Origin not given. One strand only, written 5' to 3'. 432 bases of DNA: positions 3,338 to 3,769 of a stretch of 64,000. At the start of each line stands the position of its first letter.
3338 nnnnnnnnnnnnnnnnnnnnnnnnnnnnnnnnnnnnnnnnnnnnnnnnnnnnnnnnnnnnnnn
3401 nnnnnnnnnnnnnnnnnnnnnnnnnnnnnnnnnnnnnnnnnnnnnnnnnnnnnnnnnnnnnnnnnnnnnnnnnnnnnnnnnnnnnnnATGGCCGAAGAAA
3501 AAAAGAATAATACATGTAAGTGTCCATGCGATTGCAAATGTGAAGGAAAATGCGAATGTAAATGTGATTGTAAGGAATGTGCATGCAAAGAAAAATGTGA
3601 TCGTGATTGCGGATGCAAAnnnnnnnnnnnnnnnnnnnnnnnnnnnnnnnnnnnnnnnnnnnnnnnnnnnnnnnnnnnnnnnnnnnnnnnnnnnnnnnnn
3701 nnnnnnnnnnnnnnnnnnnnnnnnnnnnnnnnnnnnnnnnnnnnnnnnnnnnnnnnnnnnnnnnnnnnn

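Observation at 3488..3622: Unannotated 44-aa Cys-X-Cys metallothionein-like ORF (34% Cys) absent from the ORF track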

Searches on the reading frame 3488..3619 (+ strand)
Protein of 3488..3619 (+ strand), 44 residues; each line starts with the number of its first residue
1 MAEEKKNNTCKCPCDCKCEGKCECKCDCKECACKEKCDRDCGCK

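Call 4: search_protein_families(library=pfam, proteins=[window:3488-3619:+], max_evalue=1)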
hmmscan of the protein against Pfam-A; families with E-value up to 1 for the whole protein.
window:3488-3619:+ (44 aa): 0 families

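Call 7: find_homologous_proteins(query=window:3488-3619:+, max_evalue=0.01)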
Query seq(44 aa): no candidate shares three 5-residue words with the query. No homologue found.
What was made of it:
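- Tried and rejected: Word-indexed protein search with the peptide: no candidates (call 7).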

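Call 11: find_homologous_proteins(query=P0001, max_evalue=0.001)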
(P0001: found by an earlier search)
Query P0001 (201 aa): 67 proteins with E <= 0.001 among 247 candidates.
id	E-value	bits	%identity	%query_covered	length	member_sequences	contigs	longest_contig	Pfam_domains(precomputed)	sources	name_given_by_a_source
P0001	5.4e-126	436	100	100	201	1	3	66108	-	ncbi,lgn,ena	-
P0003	2.9e-98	345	80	100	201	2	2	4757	-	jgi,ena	-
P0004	1.9e-89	317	69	100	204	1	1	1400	-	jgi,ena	-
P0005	3.2e-86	306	70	100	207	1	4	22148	-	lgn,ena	-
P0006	1.0e-85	304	69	100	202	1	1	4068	-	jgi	jgi:hypothetical protein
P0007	1.5e-85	304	71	100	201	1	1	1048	-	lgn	-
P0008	1.6e-78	281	63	100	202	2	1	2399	-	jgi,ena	-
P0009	2.9e-78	280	63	100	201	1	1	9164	-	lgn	-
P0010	8.0e-78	279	63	100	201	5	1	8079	-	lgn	-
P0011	3.4e-77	277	63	100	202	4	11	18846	-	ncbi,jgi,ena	ncbi:MAG: hypothetical protein WCG60_02055 [bacterium]|jgi:hypothetical protein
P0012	3.5e-77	277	62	100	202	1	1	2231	-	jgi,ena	-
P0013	5.6e-76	273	62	100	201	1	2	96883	-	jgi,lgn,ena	-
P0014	7.9e-76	272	62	100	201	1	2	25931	-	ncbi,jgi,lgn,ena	ncbi:MAG: hypothetical protein WCF94_01975 [bacterium]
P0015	2.8e-75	270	62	100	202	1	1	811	-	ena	-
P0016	6.6e-73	263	59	100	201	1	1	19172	-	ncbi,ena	-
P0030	1.7e-65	239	54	100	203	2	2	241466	-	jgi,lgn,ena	jgi:hypothetical protein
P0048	3.4e-58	215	51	100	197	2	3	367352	-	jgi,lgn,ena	-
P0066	3.2e-36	143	43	89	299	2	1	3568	PF00403.33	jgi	-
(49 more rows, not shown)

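Call 12: search_protein_families(library=ncbifam, proteins=[window:3488-3619:+], max_evalue=1)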
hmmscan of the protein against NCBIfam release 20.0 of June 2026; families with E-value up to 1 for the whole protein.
window:3488-3619:+ (44 aa): 0 families

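Call 14: find_related_loci(query=A2, collection=metagenome_contigs, flank=3000)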
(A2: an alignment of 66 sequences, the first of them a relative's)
Query A2 (201 aa) in metagenome_contigs; peptide patterns used: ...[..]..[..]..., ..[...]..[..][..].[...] (x = any residue, [..] = any of these).
471 stretches matched a pattern; 390 encode a relative of the query (tblastn E <= 1e-3); the best 80 are kept; 80 distinct loci.
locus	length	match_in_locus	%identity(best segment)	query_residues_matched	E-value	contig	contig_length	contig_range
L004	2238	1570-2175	81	1-201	2e-111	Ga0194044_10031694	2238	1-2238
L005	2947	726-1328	80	1-200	1e-107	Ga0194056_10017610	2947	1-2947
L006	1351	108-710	69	1-200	2e-102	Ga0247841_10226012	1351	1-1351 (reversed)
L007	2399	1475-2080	63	1-201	5e-88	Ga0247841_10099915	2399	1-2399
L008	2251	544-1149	63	1-201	1e-85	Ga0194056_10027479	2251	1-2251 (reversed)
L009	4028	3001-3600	62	1-200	4e-82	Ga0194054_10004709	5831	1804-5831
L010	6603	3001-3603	62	1-200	4e-82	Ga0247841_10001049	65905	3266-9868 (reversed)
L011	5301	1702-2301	62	1-200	5e-82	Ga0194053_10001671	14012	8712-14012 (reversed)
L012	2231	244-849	62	1-201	2e-78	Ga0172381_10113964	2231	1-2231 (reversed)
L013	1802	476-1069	57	4-200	2e-78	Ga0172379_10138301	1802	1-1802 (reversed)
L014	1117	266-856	61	1-196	1e-80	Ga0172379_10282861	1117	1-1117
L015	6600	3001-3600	54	2-201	3e-71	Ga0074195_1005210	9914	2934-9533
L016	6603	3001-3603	54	2-200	6e-71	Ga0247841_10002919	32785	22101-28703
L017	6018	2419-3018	54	2-201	3e-71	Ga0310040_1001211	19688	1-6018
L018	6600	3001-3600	52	2-200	4e-71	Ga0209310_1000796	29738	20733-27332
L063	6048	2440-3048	49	3-200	8e-58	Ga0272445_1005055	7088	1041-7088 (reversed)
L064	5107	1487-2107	47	7-201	8e-58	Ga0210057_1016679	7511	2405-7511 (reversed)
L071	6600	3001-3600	46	4-201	8e-57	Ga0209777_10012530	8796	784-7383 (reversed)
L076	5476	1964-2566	46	5-200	3e-56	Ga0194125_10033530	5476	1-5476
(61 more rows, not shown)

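Call 15: find_related_loci(query=A2, collection=genome_contigs, flank=3000)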
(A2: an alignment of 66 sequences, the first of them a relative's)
Query A2 (201 aa) in genome_contigs; peptide patterns used: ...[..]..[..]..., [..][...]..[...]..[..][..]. (x = any residue, [..] = any of these).
122 stretches matched a pattern; 105 encode a relative of the query (tblastn E <= 1e-3); the best 80 are kept; 80 distinct loci.
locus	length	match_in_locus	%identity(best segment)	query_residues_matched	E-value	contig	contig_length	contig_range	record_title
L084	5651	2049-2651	68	1-200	2e-90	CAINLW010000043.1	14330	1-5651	uncultured bacterium isolate MJ-time_bin-8470 genome assembly, contig: bin-8470:43/64, whole genome shotgun sequence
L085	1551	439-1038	61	1-200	3e-87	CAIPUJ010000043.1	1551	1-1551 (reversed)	uncultured bacterium isolate Loclat_bin-14315 genome assembly, contig: bin-14315:043/117, whole genome shotgun sequence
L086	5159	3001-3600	62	1-200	7e-82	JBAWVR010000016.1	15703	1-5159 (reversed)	MAG: bacterium isolate ELA016 MAG016_16, whole genome shotgun sequence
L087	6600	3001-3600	57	2-201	1e-74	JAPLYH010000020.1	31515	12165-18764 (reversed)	MAG: Candidatus Parcubacteria bacterium isolate LacPavin_0419_WC90_MAG_36_8 LacPavin_0419_WC90_scaffold_88266, whole gen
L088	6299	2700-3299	52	2-200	6e-71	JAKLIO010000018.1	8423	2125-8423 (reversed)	MAG: Patescibacteria group bacterium isolate RA.bin89 RA.bin89_18, whole genome shotgun sequence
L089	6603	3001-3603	51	1-201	5e-67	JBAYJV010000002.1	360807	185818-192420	MAG: Candidatus Paceibacterota bacterium isolate SO_2016_GW1_64 scaffold00029_OW334_2016, whole genome shotgun sequence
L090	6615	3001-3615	48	2-200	1e-63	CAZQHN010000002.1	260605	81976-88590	MAG TPA_asm: uncultured Gammaproteobacteria bacterium isolate SRP263991_co5_264 genome assembly, contig: NODE_49_length_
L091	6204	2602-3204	50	1-201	3e-63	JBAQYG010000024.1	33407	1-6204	MAG: Minisyncoccia bacterium isolate MFD12011_ilm_asm_bin4 k127_105603, whole genome shotgun sequence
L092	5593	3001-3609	48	1-201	7e-63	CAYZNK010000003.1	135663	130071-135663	MAG TPA_asm: uncultured Candidatus Saccharibacteria bacterium isolate SRP192927_co10_109 genome assembly, contig: NODE_2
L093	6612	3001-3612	50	2-200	6e-62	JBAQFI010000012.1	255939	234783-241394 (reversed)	MAG: Minisyncoccia bacterium isolate MFD12003_ilm_asm_bin45 k127_112939, whole genome shotgun sequence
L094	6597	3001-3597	49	4-201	1e-61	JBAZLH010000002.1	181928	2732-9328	MAG: Candidatus Paceibacterota bacterium isolate SO_2017_LW4_163 scaffold_183_c2_LW137-91_2017, whole genome shotgun seq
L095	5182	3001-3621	50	2-200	1e-60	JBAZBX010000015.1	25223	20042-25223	MAG: Patescibacteria group bacterium isolate SO_2017_GW1_122 NODE_7993_length_25223_cov_2.982268_OW334_2017, whole genom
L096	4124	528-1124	49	3-201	2e-60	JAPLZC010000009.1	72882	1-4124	MAG: Candidatus Staskawiczbacteria bacterium isolate LacPavin_0818_WC45_MAG_38_24 LacPavin_0818_WC45_scaffold_760803, wh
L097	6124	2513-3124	51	1-200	4e-60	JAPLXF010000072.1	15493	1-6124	MAG: Candidatus Moraniibacteriota bacterium isolate LacPavin_0920_SED1_MAG_40_9 LacPavin_0920_SED1_scaffold_1164293, who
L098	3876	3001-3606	47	1-201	5e-56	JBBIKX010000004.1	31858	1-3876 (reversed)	MAG: Candidatus Wildermuthbacteria bacterium isolate MTF170219_bin_196 NODE_1105_length_31858_cov_9.560356, whole genome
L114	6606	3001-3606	44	1-200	8e-50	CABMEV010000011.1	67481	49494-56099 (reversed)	uncultured archaeon isolate LFW-252_1 genome assembly, contig: LFW2521_7, whole genome shotgun sequence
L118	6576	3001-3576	43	12-200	4e-48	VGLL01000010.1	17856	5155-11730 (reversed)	MAG: Candidatus Shapirobacteria bacterium isolate K_DeepCast_150m_m1_139 K_DeepCast_150m_m1_139_Ga0194126_10005863, whol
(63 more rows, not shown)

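Call 25: search_protein_families(library=pfam, alignment_id=A3, max_evalue=10)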
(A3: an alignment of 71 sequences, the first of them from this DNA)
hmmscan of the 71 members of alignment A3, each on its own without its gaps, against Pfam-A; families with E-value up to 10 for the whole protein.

A. member 1, seq(44 aa): 0 families

B. families by the number of members that match (of 71 scanned): 3 families
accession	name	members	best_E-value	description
PF02067.21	Metallothio_5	10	0.032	Metallothionein family 5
PF01439.23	Metallothio_2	3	4.1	Metallothionein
PF05522.16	Metallothio_6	1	0.032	Metallothionein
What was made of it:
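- On Eukaryotic MT Pfam families (PF00131, PF02067, PF01439, PF05522 and others): Best in the family is E 0.032 for PF02067 (10 of 71 members) and for PF05522 (1 member); both are sub-threshold (call 25).
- Closest known: Eukaryotic CxC-type. Same: About 30 % Cys, dominant C-x-C spacing with G/K/S/D/E spacers, no aromatic residues or His, length 25-60 aa. 10 of 71 family members give weak hits to PF02067 (best E 0.032; call 25).
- Closest known: SmtA/BmtA bacterial metallothioneins. Different: No HMM match was found here (calls 4, 25).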

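Call 26: search_solved_structures(query=A3, max_evalue=10, show_alignments=3)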
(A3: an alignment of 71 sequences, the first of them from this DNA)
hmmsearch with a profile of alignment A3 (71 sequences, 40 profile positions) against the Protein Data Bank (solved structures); distinct sequences matched with E-value up to 10: 2.
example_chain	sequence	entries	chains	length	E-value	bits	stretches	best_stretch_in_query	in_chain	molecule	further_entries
8ww0_A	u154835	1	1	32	3.6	11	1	10-32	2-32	icos-1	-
2kak_A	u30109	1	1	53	3.7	11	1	4-37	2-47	EC protein I/II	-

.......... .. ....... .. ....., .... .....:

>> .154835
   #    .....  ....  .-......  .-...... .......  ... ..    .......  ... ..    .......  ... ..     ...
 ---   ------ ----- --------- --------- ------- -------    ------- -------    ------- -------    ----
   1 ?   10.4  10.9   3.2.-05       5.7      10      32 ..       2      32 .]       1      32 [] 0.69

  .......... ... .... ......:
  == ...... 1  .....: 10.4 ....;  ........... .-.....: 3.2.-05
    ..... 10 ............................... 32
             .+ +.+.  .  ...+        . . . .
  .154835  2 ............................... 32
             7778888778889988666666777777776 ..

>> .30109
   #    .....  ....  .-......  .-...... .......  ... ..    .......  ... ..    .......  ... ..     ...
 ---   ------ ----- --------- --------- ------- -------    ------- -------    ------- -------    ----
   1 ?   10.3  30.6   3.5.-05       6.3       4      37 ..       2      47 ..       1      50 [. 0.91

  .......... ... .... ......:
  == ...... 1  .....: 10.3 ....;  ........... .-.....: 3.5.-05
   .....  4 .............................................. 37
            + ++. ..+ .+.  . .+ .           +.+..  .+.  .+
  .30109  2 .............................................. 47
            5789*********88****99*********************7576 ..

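Call 35: predict_structure(alignment_id=A2)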
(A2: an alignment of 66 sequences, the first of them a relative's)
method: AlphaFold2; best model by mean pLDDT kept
length: 201 residues; sequences in the alignment: 66
mean_pLDDT: 81.0   pTM: 0.60
mean pLDDT of the five models: 81.0, 77.4, 76.8, 74.8, 73.8
residues with pLDDT >= 90: 51; 70-90: 120; 50-70: 23; < 50: 7
segments of 3 or more residues with pLDDT < 50: 1-6
pLDDT, mean of each block of 10 residues (from residue 1): 45 57 75 83 78 74 86 89 81 87 91 84 64 86 87 89 90 92 92 91 89
secondary structure, 60 per line:
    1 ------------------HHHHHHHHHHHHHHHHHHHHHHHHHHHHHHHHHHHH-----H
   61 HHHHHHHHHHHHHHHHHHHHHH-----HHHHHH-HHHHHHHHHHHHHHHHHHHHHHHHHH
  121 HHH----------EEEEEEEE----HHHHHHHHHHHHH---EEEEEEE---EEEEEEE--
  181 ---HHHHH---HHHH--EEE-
elements in order: H19-54 H60-82 H88-93 H95-123 E134-141 H146-158 E162-168 E172-178 H184-188 H192-195 E198-200

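Call 36: search_protein_representatives(protein=window:3488-3619:+)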
Query: 44 residues. Proteins with E-value up to 0.001 (for the whole library): 0; up to 1e-10: 0; up to 1e-30: 0. The best 0 are listed.
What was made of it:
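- Tried and rejected: Exhaustive phmmer against 1.84 billion representatives: 0 hits (call 36).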

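Call 39: fold_search(model_id=the predicted structure, library=pdb)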
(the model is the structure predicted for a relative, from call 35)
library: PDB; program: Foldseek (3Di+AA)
matches with E <= 10: 737; with E <= 0.001: 0
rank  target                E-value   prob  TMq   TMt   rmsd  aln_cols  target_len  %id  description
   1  1osd_A                1.7e-03  1.00  0.32  0.82   2.0        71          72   22  crystal structure of Oxidized MerP from Ralstonia metallidurans CH34 (released 2004-05-18)
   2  2g9o_MODEL_1_A        2.0e-03  1.00  0.31  0.74   2.2        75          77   20  Solution structure of the apo form of the third metal-binding domain of ATP7A protein (Menkes Disease protein) (released 2006-08-01)
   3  2lqb_MODEL_1_A        2.3e-03  1.00  0.31  0.74   2.6        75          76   20  Metal binding repeat 2 of the Wilson disease protein (ATP7B) (released 2013-07-03)
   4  2l3m_MODEL_1_A        2.7e-03  1.00  0.32  0.82   2.0        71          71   18  Solution structure of the putative copper-ion-binding protein from Bacillus anthracis str. Ames (released 2011-01-12)
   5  6a71_B                4.3e-03  1.00  0.31  0.80   1.9        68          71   18  Crystal Structure of Human ATP7B and TM Complex (released 2019-04-03)
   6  1kqk_MODEL_1_A        4.3e-03  1.00  0.31  0.71   2.3        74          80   19  Solution Structure of the N-terminal Domain of a Potential Copper-translocating P-type ATPase from Bacillus su (released 2002-04-17)
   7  6a71_A                4.5e-03  1.00  0.32  0.82   1.8        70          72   17  Crystal Structure of Human ATP7B and TM Complex (released 2019-04-03)
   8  2ia0_A                4.8e-03  0.97  0.27  0.33  14.7       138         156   20  Transcriptional Regulatory Protein PF0864 From Pyrococcus Furiosus a Member of the ASNC Family (PF0864) (released 2006-10-31)
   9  8rnz_B                5.1e-03  1.00  0.32  0.78   1.7        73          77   12  Metal-binding domain 3 of copper-transporting ATPase RAN1 from Arabidopsis thaliana (released 2025-01-29)
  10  2ia0_B                5.5e-03  0.97  0.26  0.34  14.4       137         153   18  Transcriptional Regulatory Protein PF0864 From Pyrococcus Furiosus a Member of the ASNC Family (PF0864) (released 2006-10-31)
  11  1afi_MODEL_1_A        5.8e-03  1.00  0.31  0.79   2.1        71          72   24  STRUCTURE OF THE REDUCED FORM OF MERP, THE PERIPLASMIC PROTEIN FROM THE BACTERIAL MERCURY DETOXIFICATION SYSTE (released 1997-07-23)
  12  2k1r_MODEL_1_A        8.0e-03  1.00  0.32  0.81   1.9        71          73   18  The solution NMR structure of the complex between MNK1 and HAH1 mediated by Cu(I) (released 2009-03-31)
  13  2kkh_MODEL_1_A        8.0e-03  1.00  0.32  0.65   1.9        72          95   25  Structure of the zinc binding domain of the ATPase HMA4 (released 2010-01-26)
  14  8rnz_A                8.0e-03  1.00  0.32  0.75   2.1        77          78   14  Metal-binding domain 3 of copper-transporting ATPase RAN1 from Arabidopsis thaliana (released 2025-01-29)
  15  1jww_MODEL_1_A        8.5e-03  1.00  0.30  0.69   2.1        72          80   19  NMR characterization of the N-terminal domain of a potential copper-translocating P-type ATPase from Bacillus  (released 2002-04-10)
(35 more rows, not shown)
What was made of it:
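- The anchor resembles MerP/MerT logic (call 39).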

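Call 46: search_protein_families(library=ncbifam, alignment_id=A3, max_evalue=10)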
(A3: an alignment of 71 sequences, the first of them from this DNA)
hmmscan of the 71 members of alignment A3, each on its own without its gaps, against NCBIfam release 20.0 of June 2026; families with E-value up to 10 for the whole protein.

A. member 1, seq(44 aa): 0 families

B. families by the number of members that match (of 71 scanned): 1 family
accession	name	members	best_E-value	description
TIGR04065.1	ocin_CLI_3235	1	7.2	CLI_3235 family bacteriocin precursor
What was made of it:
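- On MymT-type mycobacterial MT: No NCBIfam model of any kind matched the peptides (calls 12, 46), and there was no PDB hit (call 26).
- Closest known: MymT, the Cu. Different: No sequence relationship was detected: no NCBIfam, Pfam or PDB hit (calls 12, 25, 26, 46).
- One member gives a meaningless E = 7.2 hit to a bacteriocin-precursor model (call 46).
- Tried and rejected: Pfam, NCBIfam and PDB sequence searches gave no significant hit for the peptide or its profile (calls 4, 12, 25, 26, 46).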

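Call 55: find_encoding_contigs(protein=P0013, flank=4000, max_places=2)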
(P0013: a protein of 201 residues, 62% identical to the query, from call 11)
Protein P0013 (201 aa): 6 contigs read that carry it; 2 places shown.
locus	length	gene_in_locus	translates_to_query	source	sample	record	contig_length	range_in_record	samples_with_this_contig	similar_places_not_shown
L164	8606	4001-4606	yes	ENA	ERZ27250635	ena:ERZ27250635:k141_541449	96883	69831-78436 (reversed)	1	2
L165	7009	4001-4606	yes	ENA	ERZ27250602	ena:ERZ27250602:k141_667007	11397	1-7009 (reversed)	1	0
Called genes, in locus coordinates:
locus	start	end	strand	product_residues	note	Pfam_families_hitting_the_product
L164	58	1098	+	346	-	-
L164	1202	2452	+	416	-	PF01136:Peptidase_U32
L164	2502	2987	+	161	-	PF00293:NUDIX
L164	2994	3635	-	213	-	-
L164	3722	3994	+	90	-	PF02583:Trns_repr_metal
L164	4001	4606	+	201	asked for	-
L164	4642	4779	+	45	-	-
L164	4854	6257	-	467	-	PF13522:GATase_6, PF13537:GATase_7, PF00156:Pribosyltran (weak)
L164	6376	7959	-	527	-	PF06100:MCRA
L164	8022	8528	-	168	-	-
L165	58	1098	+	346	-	-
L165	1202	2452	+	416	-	PF01136:Peptidase_U32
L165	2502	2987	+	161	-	PF00293:NUDIX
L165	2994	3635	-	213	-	-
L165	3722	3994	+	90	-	PF02583:Trns_repr_metal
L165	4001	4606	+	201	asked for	-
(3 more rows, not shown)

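Call 56: find_encoding_contigs(protein=P0048, flank=4000, max_places=2)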
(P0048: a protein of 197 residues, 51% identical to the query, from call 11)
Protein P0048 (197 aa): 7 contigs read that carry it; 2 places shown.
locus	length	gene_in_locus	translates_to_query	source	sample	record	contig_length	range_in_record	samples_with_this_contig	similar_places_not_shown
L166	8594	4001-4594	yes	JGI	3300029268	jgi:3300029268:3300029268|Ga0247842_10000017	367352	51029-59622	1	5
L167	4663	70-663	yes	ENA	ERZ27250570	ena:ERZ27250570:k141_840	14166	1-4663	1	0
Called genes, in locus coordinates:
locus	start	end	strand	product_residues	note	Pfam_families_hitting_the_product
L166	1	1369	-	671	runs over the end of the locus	PF03030:H_PPase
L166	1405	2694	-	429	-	PF08529:NusA_N, PF00575:S1 (weak), PF13184:KH_NusA_1st, PF26594:KH_NusA_2nd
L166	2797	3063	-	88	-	-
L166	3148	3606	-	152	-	-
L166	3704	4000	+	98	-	PF02583:Trns_repr_metal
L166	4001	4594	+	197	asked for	-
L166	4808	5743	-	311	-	PF18920:DUF5671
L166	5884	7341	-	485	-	PF01743:PolyA_pol, PF12627:PolyA_pol_RNAbd, PF01966:HD, PF13735:tRNA_NucTran2_2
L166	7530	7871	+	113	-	PF18895:T4SS_pilin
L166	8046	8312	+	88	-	PF00312:Ribosomal_S15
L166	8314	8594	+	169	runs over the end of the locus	PF01936:NYN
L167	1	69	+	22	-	?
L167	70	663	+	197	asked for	-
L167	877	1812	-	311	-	PF18920:DUF5671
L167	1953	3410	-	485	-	PF01743:PolyA_pol, PF12627:PolyA_pol_RNAbd, PF01966:HD, PF13735:tRNA_NucTran2_2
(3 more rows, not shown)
